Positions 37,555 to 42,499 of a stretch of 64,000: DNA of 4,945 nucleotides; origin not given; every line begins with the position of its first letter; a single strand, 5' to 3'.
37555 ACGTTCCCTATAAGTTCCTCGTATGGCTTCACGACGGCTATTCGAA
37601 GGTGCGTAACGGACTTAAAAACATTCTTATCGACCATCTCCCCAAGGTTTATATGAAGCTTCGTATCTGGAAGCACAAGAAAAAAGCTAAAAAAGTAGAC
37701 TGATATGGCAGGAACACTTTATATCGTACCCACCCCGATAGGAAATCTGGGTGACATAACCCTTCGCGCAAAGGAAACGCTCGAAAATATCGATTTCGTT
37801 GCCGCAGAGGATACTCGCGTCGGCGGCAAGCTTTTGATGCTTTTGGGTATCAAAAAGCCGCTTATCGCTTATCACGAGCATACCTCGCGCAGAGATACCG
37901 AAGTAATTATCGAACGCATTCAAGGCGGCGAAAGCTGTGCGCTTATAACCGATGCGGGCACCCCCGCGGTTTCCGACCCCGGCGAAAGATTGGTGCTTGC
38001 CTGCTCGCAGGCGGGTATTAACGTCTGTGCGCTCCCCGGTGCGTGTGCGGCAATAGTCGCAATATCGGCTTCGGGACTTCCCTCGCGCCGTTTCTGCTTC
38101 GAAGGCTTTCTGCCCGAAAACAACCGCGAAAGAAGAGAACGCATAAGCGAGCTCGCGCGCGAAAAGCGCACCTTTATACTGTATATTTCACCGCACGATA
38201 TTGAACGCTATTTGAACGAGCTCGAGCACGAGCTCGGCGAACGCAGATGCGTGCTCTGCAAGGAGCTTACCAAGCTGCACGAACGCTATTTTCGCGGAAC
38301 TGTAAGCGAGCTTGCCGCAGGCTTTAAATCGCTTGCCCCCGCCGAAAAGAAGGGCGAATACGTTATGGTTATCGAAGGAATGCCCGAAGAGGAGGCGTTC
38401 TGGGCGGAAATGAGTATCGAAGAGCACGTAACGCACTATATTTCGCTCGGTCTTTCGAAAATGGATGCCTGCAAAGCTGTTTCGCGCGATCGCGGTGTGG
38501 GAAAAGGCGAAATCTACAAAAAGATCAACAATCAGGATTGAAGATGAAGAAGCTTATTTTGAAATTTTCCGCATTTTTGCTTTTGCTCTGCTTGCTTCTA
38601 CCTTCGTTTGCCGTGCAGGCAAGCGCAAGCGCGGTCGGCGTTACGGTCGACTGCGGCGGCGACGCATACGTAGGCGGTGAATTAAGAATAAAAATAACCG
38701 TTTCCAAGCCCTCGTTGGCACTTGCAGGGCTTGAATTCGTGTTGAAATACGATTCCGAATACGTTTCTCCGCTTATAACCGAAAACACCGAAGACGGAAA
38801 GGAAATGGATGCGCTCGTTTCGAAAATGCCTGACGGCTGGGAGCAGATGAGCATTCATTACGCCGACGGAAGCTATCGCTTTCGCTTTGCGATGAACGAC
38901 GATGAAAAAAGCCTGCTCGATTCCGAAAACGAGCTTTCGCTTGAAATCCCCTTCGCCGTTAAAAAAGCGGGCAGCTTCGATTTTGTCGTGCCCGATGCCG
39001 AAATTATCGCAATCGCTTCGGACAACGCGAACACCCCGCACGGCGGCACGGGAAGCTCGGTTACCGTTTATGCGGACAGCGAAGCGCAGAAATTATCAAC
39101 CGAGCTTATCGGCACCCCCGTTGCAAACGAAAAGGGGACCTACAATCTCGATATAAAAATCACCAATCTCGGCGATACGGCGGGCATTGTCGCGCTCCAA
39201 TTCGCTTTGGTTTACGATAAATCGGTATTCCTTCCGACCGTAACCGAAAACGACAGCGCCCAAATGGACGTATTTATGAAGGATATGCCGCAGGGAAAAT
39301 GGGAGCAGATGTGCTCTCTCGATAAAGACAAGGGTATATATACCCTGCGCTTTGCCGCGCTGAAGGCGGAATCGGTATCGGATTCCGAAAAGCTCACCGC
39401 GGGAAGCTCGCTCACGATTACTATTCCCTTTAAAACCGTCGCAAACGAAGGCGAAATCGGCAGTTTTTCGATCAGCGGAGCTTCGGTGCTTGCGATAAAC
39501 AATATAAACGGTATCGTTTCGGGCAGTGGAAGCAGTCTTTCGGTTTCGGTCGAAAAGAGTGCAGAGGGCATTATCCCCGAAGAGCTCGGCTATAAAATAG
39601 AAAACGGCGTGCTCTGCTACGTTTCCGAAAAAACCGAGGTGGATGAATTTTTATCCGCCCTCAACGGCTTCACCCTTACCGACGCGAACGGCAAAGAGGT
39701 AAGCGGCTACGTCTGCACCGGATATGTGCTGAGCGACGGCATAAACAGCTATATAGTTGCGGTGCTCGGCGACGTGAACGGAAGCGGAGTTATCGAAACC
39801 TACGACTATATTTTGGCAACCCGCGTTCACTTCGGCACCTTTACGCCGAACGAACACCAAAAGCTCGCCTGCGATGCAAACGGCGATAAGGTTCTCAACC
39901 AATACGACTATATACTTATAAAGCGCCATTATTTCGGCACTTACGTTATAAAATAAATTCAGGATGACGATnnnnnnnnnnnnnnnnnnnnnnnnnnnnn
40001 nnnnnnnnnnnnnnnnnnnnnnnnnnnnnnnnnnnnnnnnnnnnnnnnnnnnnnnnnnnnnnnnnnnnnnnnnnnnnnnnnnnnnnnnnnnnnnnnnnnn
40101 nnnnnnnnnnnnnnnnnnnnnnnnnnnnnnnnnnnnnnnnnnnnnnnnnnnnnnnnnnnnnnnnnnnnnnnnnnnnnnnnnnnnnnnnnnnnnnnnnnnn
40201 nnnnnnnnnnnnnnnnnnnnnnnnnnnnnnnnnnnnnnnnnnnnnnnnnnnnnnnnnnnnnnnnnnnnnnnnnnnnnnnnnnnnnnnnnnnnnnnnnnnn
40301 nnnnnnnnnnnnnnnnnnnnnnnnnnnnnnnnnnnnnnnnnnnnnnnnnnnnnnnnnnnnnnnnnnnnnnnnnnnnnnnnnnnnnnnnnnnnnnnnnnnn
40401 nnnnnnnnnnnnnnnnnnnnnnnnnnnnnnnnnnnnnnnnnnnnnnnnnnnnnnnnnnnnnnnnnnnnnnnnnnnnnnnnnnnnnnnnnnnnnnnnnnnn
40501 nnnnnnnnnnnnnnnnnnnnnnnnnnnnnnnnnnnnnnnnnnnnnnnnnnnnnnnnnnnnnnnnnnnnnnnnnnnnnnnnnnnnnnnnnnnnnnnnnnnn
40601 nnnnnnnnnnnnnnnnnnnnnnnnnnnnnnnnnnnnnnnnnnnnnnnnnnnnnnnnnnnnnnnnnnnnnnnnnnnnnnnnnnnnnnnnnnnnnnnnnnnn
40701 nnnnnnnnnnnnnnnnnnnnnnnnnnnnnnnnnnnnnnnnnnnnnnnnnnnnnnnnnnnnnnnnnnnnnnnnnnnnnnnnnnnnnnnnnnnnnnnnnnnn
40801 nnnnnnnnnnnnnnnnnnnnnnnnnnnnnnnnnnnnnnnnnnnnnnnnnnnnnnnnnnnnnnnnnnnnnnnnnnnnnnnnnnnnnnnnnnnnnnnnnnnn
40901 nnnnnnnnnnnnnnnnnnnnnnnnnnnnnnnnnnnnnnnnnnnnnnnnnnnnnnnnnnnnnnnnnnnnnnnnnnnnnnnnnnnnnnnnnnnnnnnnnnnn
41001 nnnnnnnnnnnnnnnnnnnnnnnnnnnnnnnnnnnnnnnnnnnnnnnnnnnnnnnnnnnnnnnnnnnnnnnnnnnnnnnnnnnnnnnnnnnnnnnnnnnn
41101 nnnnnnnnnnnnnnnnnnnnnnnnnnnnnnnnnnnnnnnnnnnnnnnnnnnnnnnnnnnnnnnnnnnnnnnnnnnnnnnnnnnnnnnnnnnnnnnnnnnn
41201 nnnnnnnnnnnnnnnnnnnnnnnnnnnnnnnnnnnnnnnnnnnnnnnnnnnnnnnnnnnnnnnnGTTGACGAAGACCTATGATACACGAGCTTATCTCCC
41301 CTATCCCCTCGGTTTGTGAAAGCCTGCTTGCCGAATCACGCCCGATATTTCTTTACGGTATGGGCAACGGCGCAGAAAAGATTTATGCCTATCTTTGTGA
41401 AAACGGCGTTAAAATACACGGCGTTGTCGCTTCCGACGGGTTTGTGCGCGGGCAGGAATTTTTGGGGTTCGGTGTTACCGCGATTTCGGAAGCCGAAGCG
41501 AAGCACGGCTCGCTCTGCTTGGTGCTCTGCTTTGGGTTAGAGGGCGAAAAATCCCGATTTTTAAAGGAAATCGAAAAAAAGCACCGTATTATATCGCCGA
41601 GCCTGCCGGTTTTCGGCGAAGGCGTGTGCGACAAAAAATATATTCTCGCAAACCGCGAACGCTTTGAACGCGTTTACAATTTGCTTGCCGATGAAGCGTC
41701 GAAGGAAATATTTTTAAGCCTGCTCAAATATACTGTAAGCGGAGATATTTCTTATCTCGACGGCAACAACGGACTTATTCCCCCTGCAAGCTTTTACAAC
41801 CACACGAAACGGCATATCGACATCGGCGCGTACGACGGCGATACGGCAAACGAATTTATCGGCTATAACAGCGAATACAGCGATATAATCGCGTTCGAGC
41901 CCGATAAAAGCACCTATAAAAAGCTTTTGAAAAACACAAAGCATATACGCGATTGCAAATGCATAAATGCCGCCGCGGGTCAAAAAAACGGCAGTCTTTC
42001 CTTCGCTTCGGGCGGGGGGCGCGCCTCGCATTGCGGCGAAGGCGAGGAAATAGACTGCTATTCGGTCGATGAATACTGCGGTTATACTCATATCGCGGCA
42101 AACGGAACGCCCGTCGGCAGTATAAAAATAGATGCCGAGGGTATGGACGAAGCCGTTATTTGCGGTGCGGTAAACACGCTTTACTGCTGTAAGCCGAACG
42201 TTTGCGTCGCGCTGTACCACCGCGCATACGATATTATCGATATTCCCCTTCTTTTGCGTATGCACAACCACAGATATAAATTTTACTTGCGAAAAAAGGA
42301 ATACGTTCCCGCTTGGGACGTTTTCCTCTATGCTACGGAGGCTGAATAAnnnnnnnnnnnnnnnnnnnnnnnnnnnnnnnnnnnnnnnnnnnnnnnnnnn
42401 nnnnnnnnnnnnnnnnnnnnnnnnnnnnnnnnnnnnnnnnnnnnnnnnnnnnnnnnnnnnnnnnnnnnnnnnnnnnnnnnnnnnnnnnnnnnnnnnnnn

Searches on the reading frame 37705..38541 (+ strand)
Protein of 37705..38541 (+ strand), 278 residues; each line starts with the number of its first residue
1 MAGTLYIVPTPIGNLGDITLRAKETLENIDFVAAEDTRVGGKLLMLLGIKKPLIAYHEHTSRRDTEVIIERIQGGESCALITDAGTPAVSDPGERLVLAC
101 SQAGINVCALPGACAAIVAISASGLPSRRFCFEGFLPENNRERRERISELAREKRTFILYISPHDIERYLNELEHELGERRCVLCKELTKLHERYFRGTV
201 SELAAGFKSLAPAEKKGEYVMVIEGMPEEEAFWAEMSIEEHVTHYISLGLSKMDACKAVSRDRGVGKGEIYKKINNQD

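Call 84: search_protein_families(library=pfam, proteins=[window:37705-38541:+], max_evalue=0.00001)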
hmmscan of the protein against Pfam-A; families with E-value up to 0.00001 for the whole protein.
window:37705-38541:+ (278 aa): 1 family
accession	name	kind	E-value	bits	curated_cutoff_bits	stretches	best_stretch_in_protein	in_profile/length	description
PF00590.25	TP_methylase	-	1.2e-29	104.2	27.8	1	4-204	1-212/212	Tetrapyrrole (Corrin/Porphyrin) Methylases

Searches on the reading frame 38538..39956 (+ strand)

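Call 84: search_protein_families(library=pfam, proteins=[window:38538-39956:+], max_evalue=0.00001)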
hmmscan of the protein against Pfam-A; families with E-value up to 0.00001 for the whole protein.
window:38538-39956:+ (472 aa): 2 families
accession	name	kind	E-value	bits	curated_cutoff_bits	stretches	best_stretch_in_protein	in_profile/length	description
PF00963.24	Cohesin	-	1.3e-07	32.3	24.1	0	42-146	9-106/139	Cohesin domain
PF00404.24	Dockerin_1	-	5.8e-06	26.9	22.9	0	410-464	1-55/57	Dockerin type I domain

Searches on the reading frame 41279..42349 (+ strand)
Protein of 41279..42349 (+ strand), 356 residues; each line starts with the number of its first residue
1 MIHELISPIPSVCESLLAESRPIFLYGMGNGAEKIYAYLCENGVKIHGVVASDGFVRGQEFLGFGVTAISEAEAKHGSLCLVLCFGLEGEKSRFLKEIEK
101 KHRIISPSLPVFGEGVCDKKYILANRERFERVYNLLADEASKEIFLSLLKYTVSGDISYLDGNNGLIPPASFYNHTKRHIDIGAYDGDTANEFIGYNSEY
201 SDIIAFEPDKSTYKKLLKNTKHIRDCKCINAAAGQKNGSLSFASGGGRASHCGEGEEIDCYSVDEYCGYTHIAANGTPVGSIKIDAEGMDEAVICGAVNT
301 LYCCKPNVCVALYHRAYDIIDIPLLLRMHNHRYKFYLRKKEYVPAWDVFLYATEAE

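Call 85: search_protein_families(library=pfam, proteins=[window:41279-42349:+], max_evalue=0.00001)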
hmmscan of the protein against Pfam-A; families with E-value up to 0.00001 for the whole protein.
window:41279-42349:+ (356 aa): 1 family
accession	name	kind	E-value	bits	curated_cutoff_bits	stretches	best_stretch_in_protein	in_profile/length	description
PF05050.19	Methyltransf_21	-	1.9e-09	38.3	22.7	1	181-332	1-172/173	Methyltransferase FkbM domain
